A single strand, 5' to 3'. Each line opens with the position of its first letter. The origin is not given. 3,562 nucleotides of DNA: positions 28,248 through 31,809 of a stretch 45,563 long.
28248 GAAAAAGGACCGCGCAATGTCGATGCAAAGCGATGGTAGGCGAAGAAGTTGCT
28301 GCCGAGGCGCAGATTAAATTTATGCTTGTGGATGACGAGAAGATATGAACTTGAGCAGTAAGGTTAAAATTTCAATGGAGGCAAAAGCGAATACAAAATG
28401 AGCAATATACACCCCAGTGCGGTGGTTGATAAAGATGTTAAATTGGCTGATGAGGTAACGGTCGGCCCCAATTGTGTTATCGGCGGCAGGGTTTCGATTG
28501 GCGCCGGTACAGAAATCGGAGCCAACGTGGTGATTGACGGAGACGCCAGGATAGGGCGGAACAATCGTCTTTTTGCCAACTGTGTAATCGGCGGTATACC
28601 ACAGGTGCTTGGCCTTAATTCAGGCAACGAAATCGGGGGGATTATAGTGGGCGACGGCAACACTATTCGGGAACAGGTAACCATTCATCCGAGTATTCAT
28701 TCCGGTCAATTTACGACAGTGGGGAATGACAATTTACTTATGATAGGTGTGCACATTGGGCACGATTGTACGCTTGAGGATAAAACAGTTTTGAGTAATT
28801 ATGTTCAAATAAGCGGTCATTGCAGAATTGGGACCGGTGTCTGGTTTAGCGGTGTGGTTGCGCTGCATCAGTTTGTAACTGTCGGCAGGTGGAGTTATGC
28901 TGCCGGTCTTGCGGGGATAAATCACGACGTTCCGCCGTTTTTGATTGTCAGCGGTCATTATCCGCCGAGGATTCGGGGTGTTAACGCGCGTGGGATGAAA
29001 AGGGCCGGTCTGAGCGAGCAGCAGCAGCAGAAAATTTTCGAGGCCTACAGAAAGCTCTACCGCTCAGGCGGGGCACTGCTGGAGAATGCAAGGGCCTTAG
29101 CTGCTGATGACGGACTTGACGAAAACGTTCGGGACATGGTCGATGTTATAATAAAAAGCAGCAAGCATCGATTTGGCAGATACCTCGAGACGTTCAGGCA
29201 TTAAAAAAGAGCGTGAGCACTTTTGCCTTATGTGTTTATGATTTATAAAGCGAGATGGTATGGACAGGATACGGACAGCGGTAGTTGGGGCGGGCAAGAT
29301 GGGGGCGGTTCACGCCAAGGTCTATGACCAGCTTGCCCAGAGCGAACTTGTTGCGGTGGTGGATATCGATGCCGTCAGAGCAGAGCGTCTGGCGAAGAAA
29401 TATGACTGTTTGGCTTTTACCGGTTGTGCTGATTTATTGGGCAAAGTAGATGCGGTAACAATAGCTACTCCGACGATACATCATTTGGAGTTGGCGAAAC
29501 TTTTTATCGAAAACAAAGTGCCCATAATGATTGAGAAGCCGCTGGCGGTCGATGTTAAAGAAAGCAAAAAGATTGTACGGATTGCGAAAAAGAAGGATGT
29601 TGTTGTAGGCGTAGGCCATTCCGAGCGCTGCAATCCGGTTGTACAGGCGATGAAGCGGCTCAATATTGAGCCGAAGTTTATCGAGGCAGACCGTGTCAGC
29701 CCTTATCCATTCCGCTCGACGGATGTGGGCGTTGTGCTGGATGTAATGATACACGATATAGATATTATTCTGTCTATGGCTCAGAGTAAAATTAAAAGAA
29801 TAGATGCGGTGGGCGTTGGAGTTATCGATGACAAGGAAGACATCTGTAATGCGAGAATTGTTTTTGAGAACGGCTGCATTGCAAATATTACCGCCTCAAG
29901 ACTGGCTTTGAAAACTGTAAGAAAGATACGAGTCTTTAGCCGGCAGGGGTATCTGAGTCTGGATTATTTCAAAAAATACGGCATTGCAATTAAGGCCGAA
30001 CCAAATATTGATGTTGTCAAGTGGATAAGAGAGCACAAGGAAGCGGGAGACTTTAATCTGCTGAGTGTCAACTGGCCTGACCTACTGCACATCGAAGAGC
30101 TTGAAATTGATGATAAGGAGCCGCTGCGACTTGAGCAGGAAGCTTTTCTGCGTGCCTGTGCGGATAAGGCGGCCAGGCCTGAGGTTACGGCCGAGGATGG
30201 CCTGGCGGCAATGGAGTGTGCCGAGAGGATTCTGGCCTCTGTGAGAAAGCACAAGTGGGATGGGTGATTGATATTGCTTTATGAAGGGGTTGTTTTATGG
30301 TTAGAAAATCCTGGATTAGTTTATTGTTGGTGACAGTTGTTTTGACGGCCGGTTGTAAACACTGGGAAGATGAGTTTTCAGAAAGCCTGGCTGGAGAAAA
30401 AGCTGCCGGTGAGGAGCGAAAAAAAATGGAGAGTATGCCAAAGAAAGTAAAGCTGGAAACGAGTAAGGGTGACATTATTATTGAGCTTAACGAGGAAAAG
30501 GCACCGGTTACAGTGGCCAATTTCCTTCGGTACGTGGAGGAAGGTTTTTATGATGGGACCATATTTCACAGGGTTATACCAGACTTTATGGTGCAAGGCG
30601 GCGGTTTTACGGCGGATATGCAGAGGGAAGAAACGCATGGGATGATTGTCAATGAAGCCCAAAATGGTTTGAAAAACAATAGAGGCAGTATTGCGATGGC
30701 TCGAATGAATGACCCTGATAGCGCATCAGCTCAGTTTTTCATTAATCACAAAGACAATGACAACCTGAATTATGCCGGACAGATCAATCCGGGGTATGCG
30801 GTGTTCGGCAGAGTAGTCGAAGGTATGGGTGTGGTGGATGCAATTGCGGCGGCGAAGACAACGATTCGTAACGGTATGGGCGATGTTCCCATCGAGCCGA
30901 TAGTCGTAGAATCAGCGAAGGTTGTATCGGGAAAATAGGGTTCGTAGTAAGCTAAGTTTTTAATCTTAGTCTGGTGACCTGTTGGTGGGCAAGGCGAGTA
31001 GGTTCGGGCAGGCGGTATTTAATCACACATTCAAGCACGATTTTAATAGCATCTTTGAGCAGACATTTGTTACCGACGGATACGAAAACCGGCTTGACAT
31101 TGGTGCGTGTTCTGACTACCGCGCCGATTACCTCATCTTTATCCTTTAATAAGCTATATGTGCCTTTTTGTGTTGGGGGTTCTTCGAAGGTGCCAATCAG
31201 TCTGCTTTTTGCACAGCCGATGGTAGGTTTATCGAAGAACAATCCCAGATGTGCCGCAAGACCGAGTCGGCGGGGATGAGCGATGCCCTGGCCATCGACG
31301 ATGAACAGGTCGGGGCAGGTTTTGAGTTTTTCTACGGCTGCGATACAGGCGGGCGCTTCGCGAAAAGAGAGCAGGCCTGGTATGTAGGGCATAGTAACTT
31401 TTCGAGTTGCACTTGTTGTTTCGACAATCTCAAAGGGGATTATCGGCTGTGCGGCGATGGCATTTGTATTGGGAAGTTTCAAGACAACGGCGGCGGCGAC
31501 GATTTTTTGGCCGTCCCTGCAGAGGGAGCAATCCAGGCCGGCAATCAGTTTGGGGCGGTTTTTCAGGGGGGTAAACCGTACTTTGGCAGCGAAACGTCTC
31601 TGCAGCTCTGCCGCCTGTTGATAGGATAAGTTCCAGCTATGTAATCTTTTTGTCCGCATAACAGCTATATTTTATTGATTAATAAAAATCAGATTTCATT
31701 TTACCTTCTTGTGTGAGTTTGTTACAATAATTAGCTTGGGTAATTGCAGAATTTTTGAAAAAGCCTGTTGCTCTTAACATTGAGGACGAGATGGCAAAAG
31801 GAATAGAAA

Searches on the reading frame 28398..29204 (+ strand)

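Call 57: search_protein_families(library=pfam, proteins=[window:28398-29204:+], max_evalue=0.00001)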
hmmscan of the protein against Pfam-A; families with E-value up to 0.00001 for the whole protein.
window:28398-29204:+ (268 aa): 3 families
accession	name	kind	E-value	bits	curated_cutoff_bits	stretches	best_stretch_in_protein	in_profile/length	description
PF00132.30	Hexapep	-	2.1e-20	71.9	27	1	32-66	2-36/36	Bacterial transferase hexapeptide (six repeats)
PF13720.11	Acetyltransf_11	-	7.4e-17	62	24.5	1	177-255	1-78/82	Udp N-acetylglucosamine O-acyltransferase; Domain 2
PF25084.1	LbH_EIF2B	-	2.1e-09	37.8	54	1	17-104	7-95/105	EIF2B subunit epsilon LbH domain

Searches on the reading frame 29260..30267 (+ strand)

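Call 57: search_protein_families(library=pfam, proteins=[window:29260-30267:+], max_evalue=0.00001)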
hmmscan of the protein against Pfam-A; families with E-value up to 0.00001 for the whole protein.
window:29260-30267:+ (335 aa): 2 families
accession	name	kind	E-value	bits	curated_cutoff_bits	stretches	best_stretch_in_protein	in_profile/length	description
PF01408.29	GFO_IDH_MocA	-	1e-26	94.4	24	1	4-120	1-120/120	Oxidoreductase family, NAD-binding Rossmann fold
PF22725.1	GFO_IDH_MocA_C3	-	3.2e-09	37.3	27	1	154-232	41-123/124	GFO/IDH/MocA C-terminal domain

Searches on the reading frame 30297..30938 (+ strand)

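Call 5: search_protein_families(library=pfam, proteins=[window:30297-30938:+], max_evalue=0.01)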
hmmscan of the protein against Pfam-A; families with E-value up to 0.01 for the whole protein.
window:30297-30938:+ (213 aa): 1 family
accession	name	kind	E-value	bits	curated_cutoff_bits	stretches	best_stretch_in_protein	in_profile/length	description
PF00160.26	Pro_isomerase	-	1.3e-47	162.4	21.7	1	51-209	2-159/159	Cyclophilin type peptidyl-prolyl cis-trans isomerase/CLD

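Call 6: search_protein_families(library=ncbifam, proteins=[window:30297-30938:+], max_evalue=0.01)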
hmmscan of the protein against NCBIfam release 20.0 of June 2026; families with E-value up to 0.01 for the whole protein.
window:30297-30938:+ (213 aa): 3 families
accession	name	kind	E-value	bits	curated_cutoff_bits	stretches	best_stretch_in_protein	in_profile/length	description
NF008151.0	PRK10903.1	equivalog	1.1e-61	207.7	308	1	49-210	29-189/190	peptidylprolyl isomerase A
NF008057.0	PRK10791.1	equivalog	7.3e-55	185.2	297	1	51-209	2-162/164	peptidylprolyl isomerase B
TIGR03268.1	methan_mark_3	equivalog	0.00046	18.9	234.45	1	40-203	38-175/503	methyl-coenzyme M reductase-associated protein Mmp3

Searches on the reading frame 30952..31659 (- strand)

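Call 5: search_protein_families(library=pfam, proteins=[window:30952-31659:-], max_evalue=0.01)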
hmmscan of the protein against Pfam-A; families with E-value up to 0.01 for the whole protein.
window:30952-31659:- (235 aa): 1 family
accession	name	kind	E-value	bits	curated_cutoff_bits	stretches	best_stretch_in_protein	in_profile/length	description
PF04493.20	Endonuclease_5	-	4.4e-70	235.8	23.4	1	23-226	3-198/198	Endonuclease V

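Call 6: search_protein_families(library=ncbifam, proteins=[window:30952-31659:-], max_evalue=0.01)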
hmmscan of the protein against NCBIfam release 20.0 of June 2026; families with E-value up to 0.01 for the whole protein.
window:30952-31659:- (235 aa): 2 families
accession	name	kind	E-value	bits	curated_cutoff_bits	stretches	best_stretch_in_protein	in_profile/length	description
NF041102.1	endonuc_V_Ttgales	equivalog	1.6e-78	263.9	300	1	6-231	1-215/216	endonuclease V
NF008629.1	PRK11617.1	equivalog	1.6e-71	240.2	230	1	12-227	2-207/218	deoxyribonuclease V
